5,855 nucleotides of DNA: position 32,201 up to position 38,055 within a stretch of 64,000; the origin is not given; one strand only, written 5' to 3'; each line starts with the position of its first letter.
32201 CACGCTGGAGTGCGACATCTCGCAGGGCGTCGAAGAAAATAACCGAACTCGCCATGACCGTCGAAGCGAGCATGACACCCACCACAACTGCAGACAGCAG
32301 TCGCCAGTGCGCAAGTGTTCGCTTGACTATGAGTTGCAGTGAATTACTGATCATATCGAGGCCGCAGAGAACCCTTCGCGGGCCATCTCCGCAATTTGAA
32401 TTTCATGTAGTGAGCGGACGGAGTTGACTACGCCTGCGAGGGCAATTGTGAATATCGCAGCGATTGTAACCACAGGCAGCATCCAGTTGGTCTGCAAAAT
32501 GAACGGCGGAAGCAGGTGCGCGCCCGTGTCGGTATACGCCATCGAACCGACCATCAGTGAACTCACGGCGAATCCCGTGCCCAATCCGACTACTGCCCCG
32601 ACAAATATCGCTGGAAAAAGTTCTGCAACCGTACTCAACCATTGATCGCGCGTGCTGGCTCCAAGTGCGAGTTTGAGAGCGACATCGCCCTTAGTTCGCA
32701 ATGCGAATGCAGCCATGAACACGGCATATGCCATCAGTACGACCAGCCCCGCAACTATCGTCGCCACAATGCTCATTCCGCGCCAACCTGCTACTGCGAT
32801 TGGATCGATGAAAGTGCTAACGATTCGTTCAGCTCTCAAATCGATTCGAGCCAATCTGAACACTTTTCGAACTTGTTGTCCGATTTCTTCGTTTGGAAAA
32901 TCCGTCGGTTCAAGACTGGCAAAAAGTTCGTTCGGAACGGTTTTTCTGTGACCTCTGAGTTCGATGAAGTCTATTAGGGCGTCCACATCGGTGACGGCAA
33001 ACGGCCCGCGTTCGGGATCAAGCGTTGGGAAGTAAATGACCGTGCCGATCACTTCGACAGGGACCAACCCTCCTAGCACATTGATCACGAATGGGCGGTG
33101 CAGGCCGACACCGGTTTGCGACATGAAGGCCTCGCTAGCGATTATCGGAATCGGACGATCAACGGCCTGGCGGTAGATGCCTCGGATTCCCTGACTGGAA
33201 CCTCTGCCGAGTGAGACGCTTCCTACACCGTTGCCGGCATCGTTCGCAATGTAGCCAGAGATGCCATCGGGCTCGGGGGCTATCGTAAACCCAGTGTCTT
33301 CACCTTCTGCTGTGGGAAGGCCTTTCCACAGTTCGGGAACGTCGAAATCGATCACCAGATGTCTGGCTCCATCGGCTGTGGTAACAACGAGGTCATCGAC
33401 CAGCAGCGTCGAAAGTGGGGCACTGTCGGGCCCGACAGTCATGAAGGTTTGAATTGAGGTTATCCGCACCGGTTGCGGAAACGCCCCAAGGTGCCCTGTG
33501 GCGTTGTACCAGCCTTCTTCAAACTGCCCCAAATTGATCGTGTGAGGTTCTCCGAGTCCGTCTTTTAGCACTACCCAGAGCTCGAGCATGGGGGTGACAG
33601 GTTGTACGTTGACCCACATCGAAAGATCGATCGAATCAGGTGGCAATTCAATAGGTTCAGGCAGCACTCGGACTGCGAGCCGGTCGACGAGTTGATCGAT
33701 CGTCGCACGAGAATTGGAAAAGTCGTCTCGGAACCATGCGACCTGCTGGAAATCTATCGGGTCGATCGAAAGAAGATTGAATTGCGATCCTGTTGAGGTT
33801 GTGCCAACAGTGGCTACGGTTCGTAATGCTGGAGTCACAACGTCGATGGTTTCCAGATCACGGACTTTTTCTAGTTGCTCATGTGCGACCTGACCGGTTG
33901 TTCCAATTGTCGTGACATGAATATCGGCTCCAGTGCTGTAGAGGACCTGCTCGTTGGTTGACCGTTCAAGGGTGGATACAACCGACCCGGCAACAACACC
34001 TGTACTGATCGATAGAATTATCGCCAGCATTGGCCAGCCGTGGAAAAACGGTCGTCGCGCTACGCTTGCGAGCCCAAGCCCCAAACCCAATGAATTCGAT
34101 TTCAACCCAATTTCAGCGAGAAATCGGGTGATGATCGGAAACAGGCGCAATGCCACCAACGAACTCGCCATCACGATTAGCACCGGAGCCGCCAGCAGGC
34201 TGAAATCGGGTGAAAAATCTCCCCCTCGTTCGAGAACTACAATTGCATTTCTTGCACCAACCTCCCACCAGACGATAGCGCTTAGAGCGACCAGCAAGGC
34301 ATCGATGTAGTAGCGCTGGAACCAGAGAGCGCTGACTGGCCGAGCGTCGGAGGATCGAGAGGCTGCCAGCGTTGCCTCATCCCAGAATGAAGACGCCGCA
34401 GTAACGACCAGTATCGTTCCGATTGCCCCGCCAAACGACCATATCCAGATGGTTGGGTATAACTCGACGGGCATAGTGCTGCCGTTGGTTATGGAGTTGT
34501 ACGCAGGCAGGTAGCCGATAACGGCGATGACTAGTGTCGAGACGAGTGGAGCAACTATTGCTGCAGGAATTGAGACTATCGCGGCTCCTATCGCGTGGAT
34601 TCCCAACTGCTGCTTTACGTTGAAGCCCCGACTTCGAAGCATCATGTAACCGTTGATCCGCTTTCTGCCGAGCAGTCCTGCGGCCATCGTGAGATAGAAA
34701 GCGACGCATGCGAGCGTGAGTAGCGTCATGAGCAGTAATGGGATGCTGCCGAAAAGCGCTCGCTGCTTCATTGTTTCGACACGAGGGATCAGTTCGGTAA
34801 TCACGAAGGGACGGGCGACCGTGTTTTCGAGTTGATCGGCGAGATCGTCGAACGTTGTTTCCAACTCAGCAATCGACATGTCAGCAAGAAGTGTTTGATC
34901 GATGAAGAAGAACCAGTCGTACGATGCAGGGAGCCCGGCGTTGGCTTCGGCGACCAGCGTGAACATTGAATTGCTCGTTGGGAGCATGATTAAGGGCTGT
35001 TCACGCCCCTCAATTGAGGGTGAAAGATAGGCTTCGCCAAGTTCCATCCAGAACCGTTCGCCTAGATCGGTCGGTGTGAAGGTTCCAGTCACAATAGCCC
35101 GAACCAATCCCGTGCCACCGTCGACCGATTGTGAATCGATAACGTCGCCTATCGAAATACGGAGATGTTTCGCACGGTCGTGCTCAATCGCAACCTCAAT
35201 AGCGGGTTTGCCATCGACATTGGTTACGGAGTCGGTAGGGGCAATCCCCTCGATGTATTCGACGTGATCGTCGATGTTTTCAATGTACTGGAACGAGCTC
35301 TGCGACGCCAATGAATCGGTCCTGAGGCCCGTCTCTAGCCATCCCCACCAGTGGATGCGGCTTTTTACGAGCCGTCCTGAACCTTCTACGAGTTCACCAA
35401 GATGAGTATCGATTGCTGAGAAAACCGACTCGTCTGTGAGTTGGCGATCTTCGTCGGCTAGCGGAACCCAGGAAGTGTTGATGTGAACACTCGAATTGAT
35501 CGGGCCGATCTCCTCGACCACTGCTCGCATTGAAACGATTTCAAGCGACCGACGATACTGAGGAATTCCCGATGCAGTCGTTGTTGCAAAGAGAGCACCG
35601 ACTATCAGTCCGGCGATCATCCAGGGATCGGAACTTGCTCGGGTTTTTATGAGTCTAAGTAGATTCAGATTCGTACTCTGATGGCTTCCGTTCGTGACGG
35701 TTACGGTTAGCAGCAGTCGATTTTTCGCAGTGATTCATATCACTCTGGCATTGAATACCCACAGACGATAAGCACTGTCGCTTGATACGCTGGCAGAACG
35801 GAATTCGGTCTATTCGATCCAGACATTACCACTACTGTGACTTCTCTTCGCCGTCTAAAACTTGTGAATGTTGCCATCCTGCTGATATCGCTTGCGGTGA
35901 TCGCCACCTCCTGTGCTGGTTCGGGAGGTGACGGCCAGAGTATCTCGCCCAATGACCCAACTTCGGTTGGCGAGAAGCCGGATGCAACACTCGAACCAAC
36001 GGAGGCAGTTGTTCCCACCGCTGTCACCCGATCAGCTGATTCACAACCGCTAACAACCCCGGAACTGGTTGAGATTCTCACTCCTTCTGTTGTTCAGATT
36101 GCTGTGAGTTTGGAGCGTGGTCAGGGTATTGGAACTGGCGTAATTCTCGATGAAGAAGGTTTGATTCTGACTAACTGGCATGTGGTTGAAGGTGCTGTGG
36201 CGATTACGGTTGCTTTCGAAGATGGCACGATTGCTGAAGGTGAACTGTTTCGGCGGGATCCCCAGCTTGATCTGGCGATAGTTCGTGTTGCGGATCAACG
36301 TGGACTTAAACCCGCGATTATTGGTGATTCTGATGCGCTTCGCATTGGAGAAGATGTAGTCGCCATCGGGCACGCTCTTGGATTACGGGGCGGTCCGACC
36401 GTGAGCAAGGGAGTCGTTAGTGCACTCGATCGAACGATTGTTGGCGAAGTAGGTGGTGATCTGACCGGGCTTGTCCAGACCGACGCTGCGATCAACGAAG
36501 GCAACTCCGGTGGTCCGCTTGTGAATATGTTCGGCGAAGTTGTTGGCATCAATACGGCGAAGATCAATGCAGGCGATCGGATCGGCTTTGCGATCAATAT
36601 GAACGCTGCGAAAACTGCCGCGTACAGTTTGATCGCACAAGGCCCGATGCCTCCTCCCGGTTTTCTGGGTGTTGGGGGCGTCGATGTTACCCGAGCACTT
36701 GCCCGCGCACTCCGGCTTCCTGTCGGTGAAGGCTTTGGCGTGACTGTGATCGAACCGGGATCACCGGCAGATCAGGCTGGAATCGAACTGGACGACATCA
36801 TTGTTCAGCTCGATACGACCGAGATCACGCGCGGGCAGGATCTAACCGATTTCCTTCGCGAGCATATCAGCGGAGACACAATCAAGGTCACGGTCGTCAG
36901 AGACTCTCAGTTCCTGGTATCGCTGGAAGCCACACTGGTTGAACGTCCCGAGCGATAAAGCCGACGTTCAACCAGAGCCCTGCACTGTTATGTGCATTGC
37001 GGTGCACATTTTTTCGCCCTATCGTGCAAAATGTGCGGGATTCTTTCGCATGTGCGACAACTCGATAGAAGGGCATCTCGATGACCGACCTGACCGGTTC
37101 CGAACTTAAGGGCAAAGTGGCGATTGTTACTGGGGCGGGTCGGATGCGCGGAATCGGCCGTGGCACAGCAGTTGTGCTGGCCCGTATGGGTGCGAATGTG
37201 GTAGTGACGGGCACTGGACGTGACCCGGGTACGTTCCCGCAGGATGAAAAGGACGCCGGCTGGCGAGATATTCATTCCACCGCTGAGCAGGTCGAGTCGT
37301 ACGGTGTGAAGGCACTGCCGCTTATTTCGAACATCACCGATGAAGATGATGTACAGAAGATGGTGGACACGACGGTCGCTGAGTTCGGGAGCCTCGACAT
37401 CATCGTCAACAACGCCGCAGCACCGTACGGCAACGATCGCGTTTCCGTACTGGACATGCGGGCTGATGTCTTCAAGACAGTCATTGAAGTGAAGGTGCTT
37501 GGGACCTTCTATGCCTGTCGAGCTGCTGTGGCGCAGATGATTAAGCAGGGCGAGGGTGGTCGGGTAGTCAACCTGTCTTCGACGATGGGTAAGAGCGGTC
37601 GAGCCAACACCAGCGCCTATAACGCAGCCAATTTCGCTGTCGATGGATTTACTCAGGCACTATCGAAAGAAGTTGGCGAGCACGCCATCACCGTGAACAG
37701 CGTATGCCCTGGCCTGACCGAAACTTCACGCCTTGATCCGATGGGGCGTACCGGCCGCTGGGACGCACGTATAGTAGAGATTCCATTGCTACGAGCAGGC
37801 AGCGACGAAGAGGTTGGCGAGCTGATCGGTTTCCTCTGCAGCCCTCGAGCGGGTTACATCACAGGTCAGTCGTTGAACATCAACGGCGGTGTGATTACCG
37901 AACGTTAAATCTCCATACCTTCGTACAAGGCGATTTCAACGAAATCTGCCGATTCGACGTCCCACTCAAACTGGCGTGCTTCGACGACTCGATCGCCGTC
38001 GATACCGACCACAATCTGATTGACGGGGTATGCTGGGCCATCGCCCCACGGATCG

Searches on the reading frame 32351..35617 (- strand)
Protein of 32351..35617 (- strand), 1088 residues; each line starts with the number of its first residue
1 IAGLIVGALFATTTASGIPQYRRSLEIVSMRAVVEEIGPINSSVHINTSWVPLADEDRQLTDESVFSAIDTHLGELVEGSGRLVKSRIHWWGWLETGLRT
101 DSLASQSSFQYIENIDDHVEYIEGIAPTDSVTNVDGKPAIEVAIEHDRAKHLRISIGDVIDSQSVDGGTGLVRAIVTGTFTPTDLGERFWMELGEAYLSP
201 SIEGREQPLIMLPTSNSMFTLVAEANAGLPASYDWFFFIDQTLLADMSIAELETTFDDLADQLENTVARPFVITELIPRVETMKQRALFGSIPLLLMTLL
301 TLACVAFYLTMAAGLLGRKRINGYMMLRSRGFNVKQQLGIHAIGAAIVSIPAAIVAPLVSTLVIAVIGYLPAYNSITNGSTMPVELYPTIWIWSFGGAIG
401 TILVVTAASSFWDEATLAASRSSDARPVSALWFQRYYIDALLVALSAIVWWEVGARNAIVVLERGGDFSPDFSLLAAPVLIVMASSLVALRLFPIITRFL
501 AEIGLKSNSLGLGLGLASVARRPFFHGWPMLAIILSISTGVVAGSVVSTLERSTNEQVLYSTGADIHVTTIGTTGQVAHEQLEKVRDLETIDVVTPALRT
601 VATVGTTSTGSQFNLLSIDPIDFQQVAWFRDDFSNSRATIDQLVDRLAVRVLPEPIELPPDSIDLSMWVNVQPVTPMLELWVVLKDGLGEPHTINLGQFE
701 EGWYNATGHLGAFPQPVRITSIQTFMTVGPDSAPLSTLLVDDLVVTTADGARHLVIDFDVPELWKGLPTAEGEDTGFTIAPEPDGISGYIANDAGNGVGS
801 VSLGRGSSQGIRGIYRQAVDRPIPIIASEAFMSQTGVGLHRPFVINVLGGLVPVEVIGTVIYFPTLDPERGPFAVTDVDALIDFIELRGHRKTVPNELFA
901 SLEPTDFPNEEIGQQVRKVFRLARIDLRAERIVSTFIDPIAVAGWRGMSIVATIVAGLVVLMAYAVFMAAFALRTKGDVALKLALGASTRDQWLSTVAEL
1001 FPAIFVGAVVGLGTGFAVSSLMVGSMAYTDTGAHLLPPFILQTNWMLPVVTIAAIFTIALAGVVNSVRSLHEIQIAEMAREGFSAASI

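Call 58: search_protein_families(library=pfam, proteins=[window:32351-35617:-], max_evalue=0.00001)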
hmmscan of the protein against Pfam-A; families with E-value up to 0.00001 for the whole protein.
window:32351-35617:- (1088 aa): 1 family
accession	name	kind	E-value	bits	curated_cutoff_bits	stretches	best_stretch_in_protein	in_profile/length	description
PF02687.27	FtsX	-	9.2e-08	32.6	25.5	1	951-1061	2-106/120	FtsX-like permease C-terminal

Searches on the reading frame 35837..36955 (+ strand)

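Call 58: search_protein_families(library=pfam, proteins=[window:35837-36955:+], max_evalue=0.00001)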
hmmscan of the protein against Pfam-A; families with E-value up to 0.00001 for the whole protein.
window:35837-36955:+ (373 aa): 4 families
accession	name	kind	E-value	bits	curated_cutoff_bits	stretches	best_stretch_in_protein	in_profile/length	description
PF13365.12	Trypsin_2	-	7.7e-36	124.4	27.6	1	99-238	1-144/144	Trypsin-like peptidase domain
PF00089.32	Trypsin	-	5.5e-16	59.5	20.6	1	87-259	15-217/220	Trypsin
PF13180.12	PDZ_2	-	2.4e-11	44.2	27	1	276-358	2-72/80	PDZ domain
PF17820.7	PDZ_6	-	4.9e-09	36.2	27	1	302-343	2-43/54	PDZ domain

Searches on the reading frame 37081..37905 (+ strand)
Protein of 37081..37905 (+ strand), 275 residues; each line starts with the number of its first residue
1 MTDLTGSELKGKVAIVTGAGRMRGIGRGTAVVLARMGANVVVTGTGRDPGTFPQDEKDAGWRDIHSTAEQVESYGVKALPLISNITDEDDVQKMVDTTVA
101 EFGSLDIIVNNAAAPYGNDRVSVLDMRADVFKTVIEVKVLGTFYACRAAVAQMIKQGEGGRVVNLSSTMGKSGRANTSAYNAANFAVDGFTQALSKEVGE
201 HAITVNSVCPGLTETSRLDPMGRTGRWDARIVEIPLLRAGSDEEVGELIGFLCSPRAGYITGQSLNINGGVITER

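Call 58: search_protein_families(library=pfam, proteins=[window:37081-37905:+], max_evalue=0.00001)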
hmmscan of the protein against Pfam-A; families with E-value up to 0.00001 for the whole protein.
window:37081-37905:+ (275 aa): 3 families
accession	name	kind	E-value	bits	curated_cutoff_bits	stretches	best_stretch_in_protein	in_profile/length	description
PF13561.12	adh_short_C2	-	1.2e-48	166.2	27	1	18-271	1-235/236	Enoyl-(Acyl carrier protein) reductase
PF00106.31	adh_short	-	9.5e-42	143.1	26.6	1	12-217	1-186/195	short chain dehydrogenase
PF08659.16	KR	-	2.3e-14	54.2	22.6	1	16-206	5-174/180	KR domain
